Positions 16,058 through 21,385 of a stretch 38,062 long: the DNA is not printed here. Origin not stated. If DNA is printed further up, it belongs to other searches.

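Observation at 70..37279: The 10-bp palindrome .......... is massively over-represented and independent of reading frame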

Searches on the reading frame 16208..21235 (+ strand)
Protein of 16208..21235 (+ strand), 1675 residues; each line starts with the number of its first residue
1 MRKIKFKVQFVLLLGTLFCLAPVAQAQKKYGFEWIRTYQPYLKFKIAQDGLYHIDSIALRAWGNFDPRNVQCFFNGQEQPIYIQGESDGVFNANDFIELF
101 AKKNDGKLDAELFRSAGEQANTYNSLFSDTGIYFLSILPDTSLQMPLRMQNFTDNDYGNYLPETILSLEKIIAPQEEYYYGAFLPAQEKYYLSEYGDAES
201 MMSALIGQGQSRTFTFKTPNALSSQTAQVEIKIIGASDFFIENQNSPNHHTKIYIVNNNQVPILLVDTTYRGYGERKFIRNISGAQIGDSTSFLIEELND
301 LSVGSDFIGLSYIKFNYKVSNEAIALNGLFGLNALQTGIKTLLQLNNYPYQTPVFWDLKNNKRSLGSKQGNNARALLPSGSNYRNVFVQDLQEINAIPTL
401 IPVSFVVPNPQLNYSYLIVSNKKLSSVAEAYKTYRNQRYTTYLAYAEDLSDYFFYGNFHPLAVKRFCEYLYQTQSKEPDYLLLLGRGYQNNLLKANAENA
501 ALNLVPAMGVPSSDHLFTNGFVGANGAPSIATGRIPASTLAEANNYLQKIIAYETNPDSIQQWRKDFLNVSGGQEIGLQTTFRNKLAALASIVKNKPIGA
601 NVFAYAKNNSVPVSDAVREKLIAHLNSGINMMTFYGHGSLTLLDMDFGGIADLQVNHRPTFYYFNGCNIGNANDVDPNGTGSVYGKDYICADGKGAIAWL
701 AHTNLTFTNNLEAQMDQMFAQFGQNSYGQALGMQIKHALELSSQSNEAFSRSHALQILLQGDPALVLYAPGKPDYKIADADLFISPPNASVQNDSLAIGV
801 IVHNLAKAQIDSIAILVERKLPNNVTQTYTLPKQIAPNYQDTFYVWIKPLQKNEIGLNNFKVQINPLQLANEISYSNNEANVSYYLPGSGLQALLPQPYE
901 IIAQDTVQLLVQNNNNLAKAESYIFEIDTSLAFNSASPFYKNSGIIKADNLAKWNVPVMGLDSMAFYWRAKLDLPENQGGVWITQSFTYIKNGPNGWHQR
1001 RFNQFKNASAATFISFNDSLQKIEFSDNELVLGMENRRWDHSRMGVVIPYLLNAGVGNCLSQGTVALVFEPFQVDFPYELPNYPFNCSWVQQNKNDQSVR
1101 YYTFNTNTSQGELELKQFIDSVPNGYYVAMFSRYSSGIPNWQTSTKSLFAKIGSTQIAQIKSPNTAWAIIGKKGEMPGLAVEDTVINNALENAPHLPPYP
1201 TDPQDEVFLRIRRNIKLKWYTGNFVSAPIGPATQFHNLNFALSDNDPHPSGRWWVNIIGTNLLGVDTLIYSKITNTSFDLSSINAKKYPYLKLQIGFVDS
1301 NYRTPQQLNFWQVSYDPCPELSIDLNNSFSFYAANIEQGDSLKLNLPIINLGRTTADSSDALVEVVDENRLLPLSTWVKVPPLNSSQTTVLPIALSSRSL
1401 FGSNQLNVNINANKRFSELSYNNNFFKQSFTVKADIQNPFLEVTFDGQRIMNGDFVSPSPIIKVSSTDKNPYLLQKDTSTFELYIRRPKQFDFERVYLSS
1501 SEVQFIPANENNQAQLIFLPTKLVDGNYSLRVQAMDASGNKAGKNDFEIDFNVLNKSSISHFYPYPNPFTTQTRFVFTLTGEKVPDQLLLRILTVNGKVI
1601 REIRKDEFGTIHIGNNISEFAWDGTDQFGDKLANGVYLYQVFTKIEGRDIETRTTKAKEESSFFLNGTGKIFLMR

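Call 79: search_protein_families(library=pfam, proteins=[window:16208-21235:+], max_evalue=0.001)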
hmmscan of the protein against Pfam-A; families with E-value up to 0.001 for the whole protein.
window:16208-21235:+ (1675 aa): 5 families
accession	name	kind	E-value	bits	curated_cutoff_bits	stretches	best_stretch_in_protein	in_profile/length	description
PF01364.23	Peptidase_C25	-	7.3e-49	167.4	23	1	416-767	1-374/374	Peptidase family C25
PF15711.10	ILEI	-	1.3e-11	45.3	27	1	1092-1174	9-89/90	Interleukin-like EMT inducer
PF13860.13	FlgD_ig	-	4.1e-06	27.1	27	1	1571-1641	8-73/79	FlgD Ig-like domain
PF07705.17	CARDB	-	3e-05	24.6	22.7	1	1323-1426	6-99/101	CARDB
PF19077.6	Big_13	-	8e-05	23.5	27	1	1492-1550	39-101/102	Bacterial Ig-like domain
